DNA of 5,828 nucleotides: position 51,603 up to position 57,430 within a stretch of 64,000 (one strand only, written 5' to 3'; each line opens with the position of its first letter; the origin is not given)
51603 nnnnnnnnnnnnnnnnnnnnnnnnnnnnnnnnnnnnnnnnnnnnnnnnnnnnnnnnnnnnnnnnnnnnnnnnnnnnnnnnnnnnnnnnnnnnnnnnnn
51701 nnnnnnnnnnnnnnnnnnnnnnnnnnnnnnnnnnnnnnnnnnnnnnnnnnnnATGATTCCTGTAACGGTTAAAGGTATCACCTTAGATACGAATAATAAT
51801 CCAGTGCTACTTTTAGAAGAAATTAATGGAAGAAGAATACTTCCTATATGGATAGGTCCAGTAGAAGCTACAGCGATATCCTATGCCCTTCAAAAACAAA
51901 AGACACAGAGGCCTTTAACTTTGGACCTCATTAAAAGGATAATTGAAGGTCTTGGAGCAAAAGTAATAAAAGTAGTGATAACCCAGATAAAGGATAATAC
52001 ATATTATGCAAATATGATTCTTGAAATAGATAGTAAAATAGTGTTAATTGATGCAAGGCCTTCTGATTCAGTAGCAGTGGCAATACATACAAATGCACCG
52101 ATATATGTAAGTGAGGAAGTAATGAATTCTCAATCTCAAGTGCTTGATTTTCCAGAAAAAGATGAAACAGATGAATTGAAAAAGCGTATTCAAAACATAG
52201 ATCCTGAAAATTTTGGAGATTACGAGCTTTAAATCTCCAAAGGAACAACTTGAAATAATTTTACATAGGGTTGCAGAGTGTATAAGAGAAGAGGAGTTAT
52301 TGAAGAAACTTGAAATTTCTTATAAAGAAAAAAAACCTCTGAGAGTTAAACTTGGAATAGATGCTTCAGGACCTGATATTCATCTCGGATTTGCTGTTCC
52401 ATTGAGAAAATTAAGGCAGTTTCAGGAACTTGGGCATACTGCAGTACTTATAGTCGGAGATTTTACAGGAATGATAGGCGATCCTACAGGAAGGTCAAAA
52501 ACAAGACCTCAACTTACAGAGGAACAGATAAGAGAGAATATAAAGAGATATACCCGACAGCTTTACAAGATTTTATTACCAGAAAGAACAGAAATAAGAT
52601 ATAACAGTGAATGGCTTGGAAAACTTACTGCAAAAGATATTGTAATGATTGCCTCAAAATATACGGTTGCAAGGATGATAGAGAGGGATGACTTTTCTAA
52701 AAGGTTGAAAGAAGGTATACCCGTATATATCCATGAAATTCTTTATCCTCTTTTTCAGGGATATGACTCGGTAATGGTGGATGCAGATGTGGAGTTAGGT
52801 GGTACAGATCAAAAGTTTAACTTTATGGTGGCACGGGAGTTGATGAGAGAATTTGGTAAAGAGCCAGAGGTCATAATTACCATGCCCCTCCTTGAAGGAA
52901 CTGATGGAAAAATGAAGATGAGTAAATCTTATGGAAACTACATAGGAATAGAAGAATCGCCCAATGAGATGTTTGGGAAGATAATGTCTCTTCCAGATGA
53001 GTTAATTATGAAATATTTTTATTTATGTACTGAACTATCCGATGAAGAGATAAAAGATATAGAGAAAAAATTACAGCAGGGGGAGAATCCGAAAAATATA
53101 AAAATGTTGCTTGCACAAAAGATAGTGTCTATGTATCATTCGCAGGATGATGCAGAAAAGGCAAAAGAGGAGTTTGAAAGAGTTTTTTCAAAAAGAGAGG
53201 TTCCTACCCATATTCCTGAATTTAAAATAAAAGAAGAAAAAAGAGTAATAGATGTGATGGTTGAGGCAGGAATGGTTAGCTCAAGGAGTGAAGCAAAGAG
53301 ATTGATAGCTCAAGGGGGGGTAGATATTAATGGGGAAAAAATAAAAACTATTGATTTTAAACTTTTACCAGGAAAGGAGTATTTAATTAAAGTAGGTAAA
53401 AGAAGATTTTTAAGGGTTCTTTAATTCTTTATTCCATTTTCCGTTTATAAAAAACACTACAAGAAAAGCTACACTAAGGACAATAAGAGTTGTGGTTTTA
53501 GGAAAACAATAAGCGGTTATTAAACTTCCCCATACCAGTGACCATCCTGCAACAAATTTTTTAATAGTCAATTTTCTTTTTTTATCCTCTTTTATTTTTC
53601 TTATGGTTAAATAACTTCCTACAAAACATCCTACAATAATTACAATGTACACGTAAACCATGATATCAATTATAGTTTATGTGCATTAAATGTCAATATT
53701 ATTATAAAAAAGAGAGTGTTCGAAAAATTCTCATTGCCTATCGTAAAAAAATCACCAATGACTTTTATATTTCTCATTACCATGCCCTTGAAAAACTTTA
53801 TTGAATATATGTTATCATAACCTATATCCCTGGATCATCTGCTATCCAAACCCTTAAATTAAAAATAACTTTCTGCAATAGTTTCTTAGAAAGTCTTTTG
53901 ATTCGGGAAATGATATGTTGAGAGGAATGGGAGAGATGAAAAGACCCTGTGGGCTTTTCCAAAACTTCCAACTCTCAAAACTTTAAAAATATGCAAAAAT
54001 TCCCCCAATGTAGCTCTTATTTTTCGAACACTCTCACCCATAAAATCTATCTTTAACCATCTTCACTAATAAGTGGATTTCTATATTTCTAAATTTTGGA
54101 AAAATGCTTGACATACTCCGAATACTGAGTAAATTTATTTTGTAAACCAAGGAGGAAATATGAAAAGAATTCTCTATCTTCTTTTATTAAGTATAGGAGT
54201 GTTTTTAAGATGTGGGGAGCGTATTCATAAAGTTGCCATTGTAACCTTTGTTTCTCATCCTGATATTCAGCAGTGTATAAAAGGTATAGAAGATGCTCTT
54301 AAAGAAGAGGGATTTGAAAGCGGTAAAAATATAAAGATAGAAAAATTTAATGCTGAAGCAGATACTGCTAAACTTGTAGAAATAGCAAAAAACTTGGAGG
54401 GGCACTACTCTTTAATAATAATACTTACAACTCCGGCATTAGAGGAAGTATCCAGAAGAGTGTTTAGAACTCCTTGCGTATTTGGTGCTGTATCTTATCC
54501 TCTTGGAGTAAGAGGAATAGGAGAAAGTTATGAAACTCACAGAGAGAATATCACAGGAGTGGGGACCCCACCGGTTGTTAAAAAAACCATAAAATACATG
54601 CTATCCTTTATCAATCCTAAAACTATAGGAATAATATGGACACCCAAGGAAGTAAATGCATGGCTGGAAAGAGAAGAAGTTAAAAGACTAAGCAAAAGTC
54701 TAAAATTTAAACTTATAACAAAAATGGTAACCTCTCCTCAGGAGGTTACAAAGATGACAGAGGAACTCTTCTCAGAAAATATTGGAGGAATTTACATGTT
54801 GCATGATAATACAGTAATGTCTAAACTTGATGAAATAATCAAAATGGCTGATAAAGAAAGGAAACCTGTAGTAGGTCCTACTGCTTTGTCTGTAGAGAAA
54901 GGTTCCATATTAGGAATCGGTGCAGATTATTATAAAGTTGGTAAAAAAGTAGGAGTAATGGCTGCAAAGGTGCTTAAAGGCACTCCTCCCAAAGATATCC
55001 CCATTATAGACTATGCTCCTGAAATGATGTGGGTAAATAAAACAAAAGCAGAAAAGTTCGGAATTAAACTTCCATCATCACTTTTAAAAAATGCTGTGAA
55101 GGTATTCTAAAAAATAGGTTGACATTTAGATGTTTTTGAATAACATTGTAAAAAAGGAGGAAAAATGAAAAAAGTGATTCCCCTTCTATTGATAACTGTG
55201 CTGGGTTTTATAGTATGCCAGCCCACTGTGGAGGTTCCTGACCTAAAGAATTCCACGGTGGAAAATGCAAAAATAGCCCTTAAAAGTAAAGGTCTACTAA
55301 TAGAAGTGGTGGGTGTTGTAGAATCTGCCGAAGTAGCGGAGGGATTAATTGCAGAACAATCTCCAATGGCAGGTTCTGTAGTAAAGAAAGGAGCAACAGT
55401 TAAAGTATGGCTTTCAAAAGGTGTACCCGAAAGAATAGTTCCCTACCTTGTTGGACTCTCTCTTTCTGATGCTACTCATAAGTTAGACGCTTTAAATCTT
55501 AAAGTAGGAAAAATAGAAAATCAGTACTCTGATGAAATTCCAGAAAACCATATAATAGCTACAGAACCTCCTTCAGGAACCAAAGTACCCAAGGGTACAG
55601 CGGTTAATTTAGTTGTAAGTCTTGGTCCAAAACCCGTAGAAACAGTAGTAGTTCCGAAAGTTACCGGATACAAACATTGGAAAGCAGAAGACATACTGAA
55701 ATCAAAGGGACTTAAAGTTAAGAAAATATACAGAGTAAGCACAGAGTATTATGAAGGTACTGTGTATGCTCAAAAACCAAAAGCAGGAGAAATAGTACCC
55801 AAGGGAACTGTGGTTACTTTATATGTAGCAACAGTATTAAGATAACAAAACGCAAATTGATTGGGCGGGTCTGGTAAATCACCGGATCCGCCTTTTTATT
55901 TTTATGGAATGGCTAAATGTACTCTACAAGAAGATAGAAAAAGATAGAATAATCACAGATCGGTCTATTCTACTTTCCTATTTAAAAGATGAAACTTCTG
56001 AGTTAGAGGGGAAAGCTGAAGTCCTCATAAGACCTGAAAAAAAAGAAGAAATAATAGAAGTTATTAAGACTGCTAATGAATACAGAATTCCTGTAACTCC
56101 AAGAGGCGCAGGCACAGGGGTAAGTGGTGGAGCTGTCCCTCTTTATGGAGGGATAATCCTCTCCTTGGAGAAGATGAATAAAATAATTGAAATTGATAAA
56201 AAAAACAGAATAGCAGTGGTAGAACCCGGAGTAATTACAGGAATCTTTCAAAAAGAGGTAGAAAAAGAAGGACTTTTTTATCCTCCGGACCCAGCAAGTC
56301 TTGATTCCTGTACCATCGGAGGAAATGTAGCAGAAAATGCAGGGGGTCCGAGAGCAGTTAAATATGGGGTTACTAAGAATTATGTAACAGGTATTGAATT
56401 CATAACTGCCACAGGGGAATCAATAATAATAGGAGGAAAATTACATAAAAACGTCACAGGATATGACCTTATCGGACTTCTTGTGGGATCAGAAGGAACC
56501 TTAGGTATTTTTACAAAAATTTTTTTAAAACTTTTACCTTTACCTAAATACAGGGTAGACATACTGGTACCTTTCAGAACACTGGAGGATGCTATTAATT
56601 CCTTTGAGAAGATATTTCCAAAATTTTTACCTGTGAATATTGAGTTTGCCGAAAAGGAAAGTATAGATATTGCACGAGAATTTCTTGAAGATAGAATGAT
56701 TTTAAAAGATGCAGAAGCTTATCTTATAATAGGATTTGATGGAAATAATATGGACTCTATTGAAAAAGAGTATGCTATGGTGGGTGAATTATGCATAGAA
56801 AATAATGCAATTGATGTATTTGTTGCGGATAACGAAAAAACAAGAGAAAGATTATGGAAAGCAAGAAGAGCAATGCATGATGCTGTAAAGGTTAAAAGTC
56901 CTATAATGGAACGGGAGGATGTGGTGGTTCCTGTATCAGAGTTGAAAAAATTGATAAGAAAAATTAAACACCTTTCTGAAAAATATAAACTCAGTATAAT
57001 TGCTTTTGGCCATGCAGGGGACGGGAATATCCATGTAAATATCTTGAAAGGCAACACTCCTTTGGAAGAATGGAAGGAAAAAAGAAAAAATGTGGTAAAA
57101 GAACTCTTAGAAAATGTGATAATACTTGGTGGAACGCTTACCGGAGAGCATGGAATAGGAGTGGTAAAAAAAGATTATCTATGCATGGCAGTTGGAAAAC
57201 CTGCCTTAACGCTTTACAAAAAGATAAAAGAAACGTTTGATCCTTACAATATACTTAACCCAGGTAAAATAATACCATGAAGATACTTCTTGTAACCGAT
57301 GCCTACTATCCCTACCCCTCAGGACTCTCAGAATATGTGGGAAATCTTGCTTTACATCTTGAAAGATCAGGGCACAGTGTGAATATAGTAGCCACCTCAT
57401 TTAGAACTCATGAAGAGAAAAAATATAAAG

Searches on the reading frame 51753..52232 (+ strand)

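Call 34: search_protein_families(library=pfam, proteins=[window:51753-52232:+], max_evalue=0.00001)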
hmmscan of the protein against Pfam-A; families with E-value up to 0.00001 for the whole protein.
window:51753-52232:+ (159 aa): 1 family
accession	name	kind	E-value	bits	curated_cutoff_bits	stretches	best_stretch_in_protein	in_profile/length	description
PF02577.19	BFN_dom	-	9e-38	129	27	1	19-129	1-109/112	Bifunctional nuclease domain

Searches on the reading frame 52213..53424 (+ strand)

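Call 34: search_protein_families(library=pfam, proteins=[window:52213-53424:+], max_evalue=0.00001)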
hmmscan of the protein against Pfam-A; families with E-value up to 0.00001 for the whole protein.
window:52213-53424:+ (403 aa): 3 families
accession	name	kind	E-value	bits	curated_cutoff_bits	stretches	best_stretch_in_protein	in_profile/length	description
PF00579.31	tRNA-synt_1b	-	5.9e-82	275.7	21.1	1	39-325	2-291/292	tRNA synthetases class I (W and Y)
PF01479.30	S4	-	8.8e-11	41.8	22.8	1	344-387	2-45/48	S4 domain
PF22421.1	SYY_C-terminal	-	1e-10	41.8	27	1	332-398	7-79/83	Tyrosine--tRNA ligase SYY-like C-terminal domain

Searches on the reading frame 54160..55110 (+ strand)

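Call 34: search_protein_families(library=pfam, proteins=[window:54160-55110:+], max_evalue=0.00001)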
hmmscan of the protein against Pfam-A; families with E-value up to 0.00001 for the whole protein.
window:54160-55110:+ (316 aa): 1 family
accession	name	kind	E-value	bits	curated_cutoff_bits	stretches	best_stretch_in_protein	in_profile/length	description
PF04392.18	ABC_sub_bind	-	3.7e-55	187.7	25.9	1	24-315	1-292/293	ABC transporter substrate binding protein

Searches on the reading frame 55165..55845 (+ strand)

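Call 34: search_protein_families(library=pfam, proteins=[window:55165-55845:+], max_evalue=0.00001)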
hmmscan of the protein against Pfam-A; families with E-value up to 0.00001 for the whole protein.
window:55165-55845:+ (226 aa): 1 family
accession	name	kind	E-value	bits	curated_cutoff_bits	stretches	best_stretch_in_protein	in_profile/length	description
PF03793.24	PASTA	-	1.7e-49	166.1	23.2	3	91-152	2-63/64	PASTA domain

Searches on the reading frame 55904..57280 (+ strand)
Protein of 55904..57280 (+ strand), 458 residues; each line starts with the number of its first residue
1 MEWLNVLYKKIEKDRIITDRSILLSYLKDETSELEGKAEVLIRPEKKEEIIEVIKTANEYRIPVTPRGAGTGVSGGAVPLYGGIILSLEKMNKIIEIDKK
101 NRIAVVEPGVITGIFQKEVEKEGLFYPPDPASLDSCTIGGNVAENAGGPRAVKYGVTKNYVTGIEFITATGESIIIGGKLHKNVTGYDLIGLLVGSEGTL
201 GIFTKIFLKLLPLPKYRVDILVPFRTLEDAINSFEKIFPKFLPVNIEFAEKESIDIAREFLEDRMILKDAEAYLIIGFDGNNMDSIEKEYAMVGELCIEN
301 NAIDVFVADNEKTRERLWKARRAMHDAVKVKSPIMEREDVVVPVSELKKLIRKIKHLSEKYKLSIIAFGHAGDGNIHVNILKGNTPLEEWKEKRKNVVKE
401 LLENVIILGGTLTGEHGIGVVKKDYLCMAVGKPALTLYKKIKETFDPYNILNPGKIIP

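Call 37: search_protein_families(library=pfam, proteins=[window:55904-57280:+], max_evalue=0.001)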
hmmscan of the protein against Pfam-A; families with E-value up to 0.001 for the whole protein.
window:55904-57280:+ (458 aa): 2 families
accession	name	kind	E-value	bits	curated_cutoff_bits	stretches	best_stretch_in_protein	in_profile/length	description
PF02913.24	FAD-oxidase_C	-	4.5e-61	207.1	21.2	1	214-456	2-248/248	FAD linked oxidases, C-terminal domain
PF01565.28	FAD_binding_4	-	1.9e-43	147.9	26.4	1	39-174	2-136/139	FAD binding domain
